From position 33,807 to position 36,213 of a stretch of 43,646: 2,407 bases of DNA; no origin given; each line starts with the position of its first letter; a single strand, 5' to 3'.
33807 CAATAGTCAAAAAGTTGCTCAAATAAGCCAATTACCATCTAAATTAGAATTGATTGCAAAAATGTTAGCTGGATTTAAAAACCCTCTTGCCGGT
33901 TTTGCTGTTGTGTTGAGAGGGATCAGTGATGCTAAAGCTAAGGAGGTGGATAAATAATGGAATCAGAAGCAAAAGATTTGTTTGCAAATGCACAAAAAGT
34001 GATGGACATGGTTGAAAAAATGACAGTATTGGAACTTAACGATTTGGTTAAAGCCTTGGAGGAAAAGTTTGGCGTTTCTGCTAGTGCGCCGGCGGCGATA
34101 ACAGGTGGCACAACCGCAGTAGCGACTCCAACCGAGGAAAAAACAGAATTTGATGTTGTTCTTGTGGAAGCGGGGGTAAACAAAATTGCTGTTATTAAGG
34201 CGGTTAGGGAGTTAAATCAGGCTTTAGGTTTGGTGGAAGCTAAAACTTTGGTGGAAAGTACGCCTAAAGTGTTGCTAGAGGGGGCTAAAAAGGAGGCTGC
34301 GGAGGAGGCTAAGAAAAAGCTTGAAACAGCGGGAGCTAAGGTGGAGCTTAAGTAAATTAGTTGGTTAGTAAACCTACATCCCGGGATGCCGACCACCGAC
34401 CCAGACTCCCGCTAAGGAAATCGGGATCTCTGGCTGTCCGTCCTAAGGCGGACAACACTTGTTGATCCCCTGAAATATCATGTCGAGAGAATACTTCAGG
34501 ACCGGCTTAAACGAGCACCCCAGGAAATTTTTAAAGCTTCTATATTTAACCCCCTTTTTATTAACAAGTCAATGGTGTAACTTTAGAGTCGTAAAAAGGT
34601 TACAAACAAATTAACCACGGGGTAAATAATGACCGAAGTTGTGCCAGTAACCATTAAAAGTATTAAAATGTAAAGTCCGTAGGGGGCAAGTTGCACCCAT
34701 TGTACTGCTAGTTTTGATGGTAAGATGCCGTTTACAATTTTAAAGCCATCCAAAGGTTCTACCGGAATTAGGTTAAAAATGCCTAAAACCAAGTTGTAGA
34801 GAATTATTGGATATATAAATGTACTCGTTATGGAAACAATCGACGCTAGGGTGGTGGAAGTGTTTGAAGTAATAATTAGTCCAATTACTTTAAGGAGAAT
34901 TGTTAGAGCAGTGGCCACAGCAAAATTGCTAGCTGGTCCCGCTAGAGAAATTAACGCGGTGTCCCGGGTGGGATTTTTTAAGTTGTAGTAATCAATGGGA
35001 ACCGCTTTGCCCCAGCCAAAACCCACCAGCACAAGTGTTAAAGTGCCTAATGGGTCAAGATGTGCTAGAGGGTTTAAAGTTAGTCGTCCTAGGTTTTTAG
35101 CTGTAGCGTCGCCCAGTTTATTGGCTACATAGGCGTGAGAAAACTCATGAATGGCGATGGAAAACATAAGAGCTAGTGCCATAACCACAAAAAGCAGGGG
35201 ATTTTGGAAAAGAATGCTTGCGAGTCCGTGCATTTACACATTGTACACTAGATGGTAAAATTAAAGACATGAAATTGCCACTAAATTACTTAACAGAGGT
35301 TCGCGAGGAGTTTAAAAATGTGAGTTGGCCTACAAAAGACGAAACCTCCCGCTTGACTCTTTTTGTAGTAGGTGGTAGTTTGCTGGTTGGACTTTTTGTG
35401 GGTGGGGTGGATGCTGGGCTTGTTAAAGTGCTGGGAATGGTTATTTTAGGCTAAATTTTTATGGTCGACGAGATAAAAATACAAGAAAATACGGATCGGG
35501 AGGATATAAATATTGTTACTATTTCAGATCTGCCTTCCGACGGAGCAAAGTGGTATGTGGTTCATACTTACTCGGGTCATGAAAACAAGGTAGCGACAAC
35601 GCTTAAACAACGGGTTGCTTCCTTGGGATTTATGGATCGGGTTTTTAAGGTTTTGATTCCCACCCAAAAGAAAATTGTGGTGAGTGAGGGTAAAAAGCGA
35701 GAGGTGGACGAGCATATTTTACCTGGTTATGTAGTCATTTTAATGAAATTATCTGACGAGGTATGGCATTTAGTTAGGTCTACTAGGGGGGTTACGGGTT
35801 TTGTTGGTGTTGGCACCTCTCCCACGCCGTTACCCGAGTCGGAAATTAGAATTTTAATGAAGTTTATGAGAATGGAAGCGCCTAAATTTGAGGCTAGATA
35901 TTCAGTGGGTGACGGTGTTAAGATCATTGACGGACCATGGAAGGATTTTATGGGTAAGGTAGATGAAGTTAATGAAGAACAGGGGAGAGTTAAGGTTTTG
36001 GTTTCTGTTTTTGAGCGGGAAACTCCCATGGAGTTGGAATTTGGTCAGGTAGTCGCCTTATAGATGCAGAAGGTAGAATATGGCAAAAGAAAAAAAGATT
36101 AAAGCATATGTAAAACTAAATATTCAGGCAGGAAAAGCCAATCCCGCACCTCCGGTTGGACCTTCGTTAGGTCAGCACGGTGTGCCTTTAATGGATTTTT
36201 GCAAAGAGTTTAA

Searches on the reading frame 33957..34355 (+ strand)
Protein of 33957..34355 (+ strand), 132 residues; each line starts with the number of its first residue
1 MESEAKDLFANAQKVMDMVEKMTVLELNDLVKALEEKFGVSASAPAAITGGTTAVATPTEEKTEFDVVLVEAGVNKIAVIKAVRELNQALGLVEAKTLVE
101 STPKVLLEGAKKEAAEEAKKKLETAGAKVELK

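Call 31: search_protein_families(library=pfam, proteins=[window:33957-34355:+])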
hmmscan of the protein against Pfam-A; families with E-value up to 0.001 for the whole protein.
window:33957-34355:+ (132 aa): 2 families
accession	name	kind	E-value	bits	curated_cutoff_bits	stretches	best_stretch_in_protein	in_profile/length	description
PF00542.24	Ribosomal_L12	-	2.7e-24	85.7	25.9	1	65-132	1-67/67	Ribosomal protein L7/L12 C-terminal domain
PF16320.10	Ribosomal_L12_N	-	4.4e-15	55.5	25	1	13-54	3-43/48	Ribosomal protein L7/L12 dimerisation domain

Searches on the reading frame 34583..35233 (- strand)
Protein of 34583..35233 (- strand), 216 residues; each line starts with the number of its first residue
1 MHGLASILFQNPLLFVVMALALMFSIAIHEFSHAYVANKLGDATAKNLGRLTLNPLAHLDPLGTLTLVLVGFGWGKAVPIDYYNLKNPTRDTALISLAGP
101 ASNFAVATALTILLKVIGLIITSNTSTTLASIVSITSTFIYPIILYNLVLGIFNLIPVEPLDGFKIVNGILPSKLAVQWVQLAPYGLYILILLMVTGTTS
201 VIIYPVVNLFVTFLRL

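Call 31: search_protein_families(library=pfam, proteins=[window:34583-35233:-])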
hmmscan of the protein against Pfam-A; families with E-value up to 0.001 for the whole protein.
window:34583-35233:- (216 aa): 1 family
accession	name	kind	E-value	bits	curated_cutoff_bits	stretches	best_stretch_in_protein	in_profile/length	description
PF02163.28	Peptidase_M50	-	5.2e-14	52.5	27.2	1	18-172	2-195/221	Peptidase family M50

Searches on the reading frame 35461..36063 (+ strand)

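Call 31: search_protein_families(library=pfam, proteins=[window:35461-36063:+])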
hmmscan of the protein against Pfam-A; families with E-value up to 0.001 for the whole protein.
window:35461-36063:+ (200 aa): 2 families
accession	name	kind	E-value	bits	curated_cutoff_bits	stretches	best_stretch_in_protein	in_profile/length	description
PF02357.24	NusG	-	7.4e-27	94.1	22.2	1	30-132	2-92/93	Transcription termination factor nusG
PF23290.1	KOW5_SPT5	-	0.00063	19.6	27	0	149-177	2-30/46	Transcription elongation factor SPT5, fifth KOW domain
